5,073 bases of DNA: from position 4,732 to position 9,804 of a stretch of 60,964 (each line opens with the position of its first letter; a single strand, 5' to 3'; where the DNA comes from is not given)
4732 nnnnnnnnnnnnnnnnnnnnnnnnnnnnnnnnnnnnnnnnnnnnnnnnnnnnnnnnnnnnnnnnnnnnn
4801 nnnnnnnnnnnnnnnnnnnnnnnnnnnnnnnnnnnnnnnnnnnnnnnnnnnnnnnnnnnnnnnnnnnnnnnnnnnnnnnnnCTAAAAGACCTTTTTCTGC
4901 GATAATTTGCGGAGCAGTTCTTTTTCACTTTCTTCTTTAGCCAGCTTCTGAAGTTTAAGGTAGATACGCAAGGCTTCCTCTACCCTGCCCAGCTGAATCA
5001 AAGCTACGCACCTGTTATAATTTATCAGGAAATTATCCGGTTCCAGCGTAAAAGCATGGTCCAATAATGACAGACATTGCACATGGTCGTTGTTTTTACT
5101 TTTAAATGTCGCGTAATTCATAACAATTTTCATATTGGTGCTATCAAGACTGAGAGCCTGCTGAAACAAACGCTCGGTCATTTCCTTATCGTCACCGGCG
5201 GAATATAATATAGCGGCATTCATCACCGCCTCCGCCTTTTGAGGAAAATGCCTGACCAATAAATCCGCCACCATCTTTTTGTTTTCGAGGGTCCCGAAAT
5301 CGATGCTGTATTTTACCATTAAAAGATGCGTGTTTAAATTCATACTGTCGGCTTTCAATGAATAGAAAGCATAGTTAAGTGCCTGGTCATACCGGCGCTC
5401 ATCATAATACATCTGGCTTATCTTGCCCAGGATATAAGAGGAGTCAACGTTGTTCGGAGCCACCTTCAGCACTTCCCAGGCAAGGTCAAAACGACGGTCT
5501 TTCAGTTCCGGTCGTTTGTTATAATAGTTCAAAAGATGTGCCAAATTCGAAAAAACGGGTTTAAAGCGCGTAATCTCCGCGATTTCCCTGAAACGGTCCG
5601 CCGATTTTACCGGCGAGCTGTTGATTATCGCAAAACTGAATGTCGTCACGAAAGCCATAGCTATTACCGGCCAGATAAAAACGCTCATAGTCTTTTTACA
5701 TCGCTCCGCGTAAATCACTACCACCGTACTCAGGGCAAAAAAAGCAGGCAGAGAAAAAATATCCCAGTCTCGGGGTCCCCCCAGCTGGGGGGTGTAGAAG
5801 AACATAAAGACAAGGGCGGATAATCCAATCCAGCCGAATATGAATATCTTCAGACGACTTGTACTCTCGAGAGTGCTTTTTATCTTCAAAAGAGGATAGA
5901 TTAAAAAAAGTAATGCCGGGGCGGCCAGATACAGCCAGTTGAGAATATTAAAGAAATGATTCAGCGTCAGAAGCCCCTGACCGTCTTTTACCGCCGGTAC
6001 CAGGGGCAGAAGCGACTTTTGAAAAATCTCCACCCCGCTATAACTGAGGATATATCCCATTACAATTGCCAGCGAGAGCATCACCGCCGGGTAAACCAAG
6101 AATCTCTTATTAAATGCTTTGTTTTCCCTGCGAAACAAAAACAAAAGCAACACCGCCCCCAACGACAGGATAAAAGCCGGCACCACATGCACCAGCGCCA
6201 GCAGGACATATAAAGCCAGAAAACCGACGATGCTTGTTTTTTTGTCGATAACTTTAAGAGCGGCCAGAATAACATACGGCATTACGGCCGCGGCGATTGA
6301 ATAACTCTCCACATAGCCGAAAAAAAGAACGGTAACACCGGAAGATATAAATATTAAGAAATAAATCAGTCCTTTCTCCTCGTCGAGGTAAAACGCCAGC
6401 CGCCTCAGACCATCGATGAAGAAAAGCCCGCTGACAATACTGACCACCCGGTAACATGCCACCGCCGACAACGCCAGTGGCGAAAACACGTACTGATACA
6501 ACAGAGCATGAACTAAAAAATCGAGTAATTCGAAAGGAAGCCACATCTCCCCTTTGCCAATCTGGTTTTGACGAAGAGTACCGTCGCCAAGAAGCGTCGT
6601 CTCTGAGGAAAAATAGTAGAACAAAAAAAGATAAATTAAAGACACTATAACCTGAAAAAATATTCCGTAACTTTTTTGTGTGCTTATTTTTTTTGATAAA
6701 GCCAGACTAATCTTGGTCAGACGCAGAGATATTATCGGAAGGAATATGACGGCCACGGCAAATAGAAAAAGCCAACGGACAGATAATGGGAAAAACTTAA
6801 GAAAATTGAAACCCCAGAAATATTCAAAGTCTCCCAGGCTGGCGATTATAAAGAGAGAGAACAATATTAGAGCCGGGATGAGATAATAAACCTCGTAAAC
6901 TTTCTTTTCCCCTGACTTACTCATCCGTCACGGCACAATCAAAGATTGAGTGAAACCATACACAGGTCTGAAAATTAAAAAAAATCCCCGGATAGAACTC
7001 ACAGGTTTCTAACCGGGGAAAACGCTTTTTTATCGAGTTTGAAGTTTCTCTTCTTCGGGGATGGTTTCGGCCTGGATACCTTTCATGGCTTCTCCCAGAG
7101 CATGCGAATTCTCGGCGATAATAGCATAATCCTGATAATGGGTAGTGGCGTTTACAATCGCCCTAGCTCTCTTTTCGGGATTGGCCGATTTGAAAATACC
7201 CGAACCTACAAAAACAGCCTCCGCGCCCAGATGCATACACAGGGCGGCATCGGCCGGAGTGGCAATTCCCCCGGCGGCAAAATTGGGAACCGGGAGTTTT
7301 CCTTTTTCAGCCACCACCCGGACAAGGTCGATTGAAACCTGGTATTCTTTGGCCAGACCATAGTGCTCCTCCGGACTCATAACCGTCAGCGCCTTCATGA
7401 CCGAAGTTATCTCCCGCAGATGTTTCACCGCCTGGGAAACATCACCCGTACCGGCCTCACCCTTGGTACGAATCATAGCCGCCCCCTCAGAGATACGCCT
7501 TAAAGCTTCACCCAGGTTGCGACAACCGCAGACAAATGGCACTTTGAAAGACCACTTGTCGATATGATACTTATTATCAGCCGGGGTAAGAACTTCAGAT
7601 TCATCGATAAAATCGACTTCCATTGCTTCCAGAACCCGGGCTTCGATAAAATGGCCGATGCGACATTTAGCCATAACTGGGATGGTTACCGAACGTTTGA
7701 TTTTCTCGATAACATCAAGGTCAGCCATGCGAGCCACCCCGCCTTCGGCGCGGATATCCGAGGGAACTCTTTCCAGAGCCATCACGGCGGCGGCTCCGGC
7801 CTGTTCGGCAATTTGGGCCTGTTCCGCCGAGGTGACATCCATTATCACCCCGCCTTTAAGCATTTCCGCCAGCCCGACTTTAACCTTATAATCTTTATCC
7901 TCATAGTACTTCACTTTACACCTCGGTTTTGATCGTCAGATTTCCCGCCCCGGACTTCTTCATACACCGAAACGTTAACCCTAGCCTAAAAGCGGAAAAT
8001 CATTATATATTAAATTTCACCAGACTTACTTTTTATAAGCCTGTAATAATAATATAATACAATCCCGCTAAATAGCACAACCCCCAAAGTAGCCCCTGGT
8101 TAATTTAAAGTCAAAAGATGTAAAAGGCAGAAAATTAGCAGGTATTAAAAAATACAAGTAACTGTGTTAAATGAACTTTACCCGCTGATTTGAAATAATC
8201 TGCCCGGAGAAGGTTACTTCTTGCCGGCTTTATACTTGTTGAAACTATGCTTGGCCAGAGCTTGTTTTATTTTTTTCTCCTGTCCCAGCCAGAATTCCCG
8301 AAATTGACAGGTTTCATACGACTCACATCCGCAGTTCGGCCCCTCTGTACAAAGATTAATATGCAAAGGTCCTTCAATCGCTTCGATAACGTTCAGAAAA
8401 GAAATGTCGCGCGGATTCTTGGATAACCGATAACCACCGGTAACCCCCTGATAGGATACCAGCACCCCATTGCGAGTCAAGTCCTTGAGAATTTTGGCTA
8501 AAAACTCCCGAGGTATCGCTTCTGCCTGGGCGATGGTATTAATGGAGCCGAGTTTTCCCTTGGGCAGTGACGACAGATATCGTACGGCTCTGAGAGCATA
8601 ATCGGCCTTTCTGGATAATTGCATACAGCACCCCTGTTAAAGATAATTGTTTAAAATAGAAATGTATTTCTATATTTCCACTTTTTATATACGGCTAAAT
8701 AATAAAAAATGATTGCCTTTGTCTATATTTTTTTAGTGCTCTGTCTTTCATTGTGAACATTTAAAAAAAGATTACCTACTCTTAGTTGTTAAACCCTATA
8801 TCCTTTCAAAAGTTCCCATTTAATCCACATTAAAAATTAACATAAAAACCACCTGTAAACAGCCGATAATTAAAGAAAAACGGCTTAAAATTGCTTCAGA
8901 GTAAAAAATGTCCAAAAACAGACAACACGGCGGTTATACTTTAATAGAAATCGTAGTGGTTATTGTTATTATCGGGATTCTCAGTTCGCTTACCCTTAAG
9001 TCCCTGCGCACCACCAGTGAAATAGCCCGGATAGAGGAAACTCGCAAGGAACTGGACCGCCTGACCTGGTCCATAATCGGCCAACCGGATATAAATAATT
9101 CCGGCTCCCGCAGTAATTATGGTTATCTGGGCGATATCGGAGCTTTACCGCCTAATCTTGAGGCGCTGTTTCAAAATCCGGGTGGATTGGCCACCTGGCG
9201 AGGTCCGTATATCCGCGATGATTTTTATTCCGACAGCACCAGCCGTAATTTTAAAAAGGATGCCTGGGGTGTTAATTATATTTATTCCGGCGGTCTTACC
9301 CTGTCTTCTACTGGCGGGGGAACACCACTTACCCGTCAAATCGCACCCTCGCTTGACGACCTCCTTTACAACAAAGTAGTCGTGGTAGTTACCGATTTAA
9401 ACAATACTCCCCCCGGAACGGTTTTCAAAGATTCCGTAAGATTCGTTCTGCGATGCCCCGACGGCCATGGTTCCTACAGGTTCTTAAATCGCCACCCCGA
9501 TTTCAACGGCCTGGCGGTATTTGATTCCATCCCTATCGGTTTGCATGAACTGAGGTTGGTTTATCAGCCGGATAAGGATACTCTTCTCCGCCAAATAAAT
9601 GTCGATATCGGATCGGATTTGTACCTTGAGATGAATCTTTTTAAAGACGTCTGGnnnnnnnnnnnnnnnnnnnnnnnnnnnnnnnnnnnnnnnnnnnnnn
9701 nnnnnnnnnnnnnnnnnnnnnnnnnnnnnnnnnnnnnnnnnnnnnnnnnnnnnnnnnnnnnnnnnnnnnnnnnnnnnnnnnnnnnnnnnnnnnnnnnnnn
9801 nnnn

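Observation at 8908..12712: Orphan operon of four oversized GspG-like pseudopilins in a short-long-long-short arrangement, with no assembly machinery nearby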

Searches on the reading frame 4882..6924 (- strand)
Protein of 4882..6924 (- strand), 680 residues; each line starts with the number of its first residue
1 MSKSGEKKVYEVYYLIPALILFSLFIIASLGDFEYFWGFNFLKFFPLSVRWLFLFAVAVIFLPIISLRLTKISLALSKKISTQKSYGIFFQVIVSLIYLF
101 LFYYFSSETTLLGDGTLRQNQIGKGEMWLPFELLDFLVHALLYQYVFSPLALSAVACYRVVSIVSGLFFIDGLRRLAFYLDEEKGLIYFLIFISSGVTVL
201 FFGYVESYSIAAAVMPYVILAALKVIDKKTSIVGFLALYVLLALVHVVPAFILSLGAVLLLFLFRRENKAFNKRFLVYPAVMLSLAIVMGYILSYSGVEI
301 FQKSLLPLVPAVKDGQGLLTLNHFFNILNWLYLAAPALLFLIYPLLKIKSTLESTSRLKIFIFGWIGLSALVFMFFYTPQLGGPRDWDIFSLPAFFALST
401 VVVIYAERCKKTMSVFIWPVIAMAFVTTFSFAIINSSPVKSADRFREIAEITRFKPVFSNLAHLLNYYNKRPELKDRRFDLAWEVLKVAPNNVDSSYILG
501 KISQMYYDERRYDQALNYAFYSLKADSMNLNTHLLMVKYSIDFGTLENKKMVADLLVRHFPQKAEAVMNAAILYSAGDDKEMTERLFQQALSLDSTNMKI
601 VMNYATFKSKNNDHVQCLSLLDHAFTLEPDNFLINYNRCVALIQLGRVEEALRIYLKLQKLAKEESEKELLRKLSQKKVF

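Call 13: search_protein_families(library=pfam, proteins=[window:4882-6924:-], max_evalue=0.001)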
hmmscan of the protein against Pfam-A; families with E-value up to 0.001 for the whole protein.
window:4882-6924:- (680 aa): 5 families
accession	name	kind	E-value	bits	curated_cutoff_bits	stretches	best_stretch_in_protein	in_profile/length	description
PF14559.12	TPR_19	-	3.1e-07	31.1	25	1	612-664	5-57/68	Tetratricopeptide repeat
PF13431.12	TPR_17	-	1.8e-06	28.2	24.4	0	586-617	1-32/34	Tetratricopeptide repeat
PF07719.23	TPR_2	-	0.00016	22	27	0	635-663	4-32/34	Tetratricopeptide repeat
PF12895.13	ANAPC3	-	0.00047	20.8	27.2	0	592-657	17-81/82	Anaphase-promoting complex, cyclosome, subunit 3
PF23914.1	TPR_CcmH_CycH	-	0.00052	20.3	42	0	576-667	62-156/158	Cytochrome c-type biogenesis protein H TPR domain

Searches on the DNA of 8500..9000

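Call 76: search_rna_families(source=window, start=8500, end=9000, threshold=evalue, max_evalue=1)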
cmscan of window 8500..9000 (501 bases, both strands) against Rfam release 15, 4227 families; matches with E-value up to 1: 0.
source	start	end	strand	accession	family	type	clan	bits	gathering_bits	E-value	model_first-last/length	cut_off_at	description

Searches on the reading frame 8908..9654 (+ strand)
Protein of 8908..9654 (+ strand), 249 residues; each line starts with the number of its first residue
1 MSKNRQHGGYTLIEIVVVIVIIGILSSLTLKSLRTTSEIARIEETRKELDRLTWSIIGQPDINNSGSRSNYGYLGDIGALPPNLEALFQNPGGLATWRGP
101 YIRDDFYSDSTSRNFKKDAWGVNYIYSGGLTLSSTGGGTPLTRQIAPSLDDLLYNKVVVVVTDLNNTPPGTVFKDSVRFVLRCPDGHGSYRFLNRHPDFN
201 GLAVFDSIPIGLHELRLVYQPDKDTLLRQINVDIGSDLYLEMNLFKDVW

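Call 3: search_protein_families(library=pfam, proteins=[window:8908-9654:+], max_evalue=1)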
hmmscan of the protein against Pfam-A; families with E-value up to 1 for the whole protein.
window:8908-9654:+ (249 aa): 2 families
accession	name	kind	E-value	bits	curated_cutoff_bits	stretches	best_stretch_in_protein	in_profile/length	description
PF07963.17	N_methyl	-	1.7e-06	27.8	21.2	1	5-28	2-25/27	Prokaryotic N-terminal methylation motif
PF08334.16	T2SSG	-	0.014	15.8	21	1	79-127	34-77/108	Type II secretion system (T2SS), protein G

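Call 4: search_protein_families(library=ncbifam, proteins=[window:8908-9654:+], max_evalue=1)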
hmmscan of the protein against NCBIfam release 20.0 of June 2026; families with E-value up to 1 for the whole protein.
window:8908-9654:+ (249 aa): 12 families
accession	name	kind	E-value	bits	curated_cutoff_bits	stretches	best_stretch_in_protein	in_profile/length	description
TIGR01710.1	typeII_sec_gspG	equivalog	1.2e-08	35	88.85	1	9-52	2-45/134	type II secretion system major pseudopilin GspG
TIGR01708.2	typeII_sec_gspH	equivalog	3.3e-07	30.4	80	1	8-51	2-45/169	type II secretion system minor pseudopilin GspH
TIGR02532.1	IV_pilin_GFxxxE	domain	3.3e-06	26.7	16.3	1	9-30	3-24/24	prepilin-type N-terminal cleavage/methylation domain-containing protein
NF007800.0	PRK10506.1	equivalog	0.0003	20.6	158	1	4-48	5-49/163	prepilin peptidase-dependent protein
NF007862.0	PRK10574.1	equivalog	0.00043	20.4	138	1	6-32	3-29/145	prepilin peptidase-dependent pilin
TIGR03118.1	PEPCTERM_chp_1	hypoth_equivalog_domain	0.0036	16.3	79.95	1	117-193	23-104/336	TIGR03118 family protein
NF041013.1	T4P_ComGE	equivalog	0.005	16.9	49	1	9-42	5-39/83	competence type IV pilus minor pilin ComGE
NF041775.1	typeIV_PilA_Myxo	equivalog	0.0072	16.3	400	1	5-31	8-34/214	type IV pilin protein PilA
NF040999.1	pilin_ComGC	equivalog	0.013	15.7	75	1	9-33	3-27/84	competence type IV pilus major pilin ComGC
TIGR02596.1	TIGR02596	subfamily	0.052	13.6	70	1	10-32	1-23/196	Verru_Chthon cassette protein D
TIGR01711.1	gspJ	equivalog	0.073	12.9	64.85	1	8-50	1-47/192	type II secretion system minor pseudopilin GspJ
NF040982.1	ComGD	equivalog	0.24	11.8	70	1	9-36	3-29/139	competence type IV pilus minor pilin ComGD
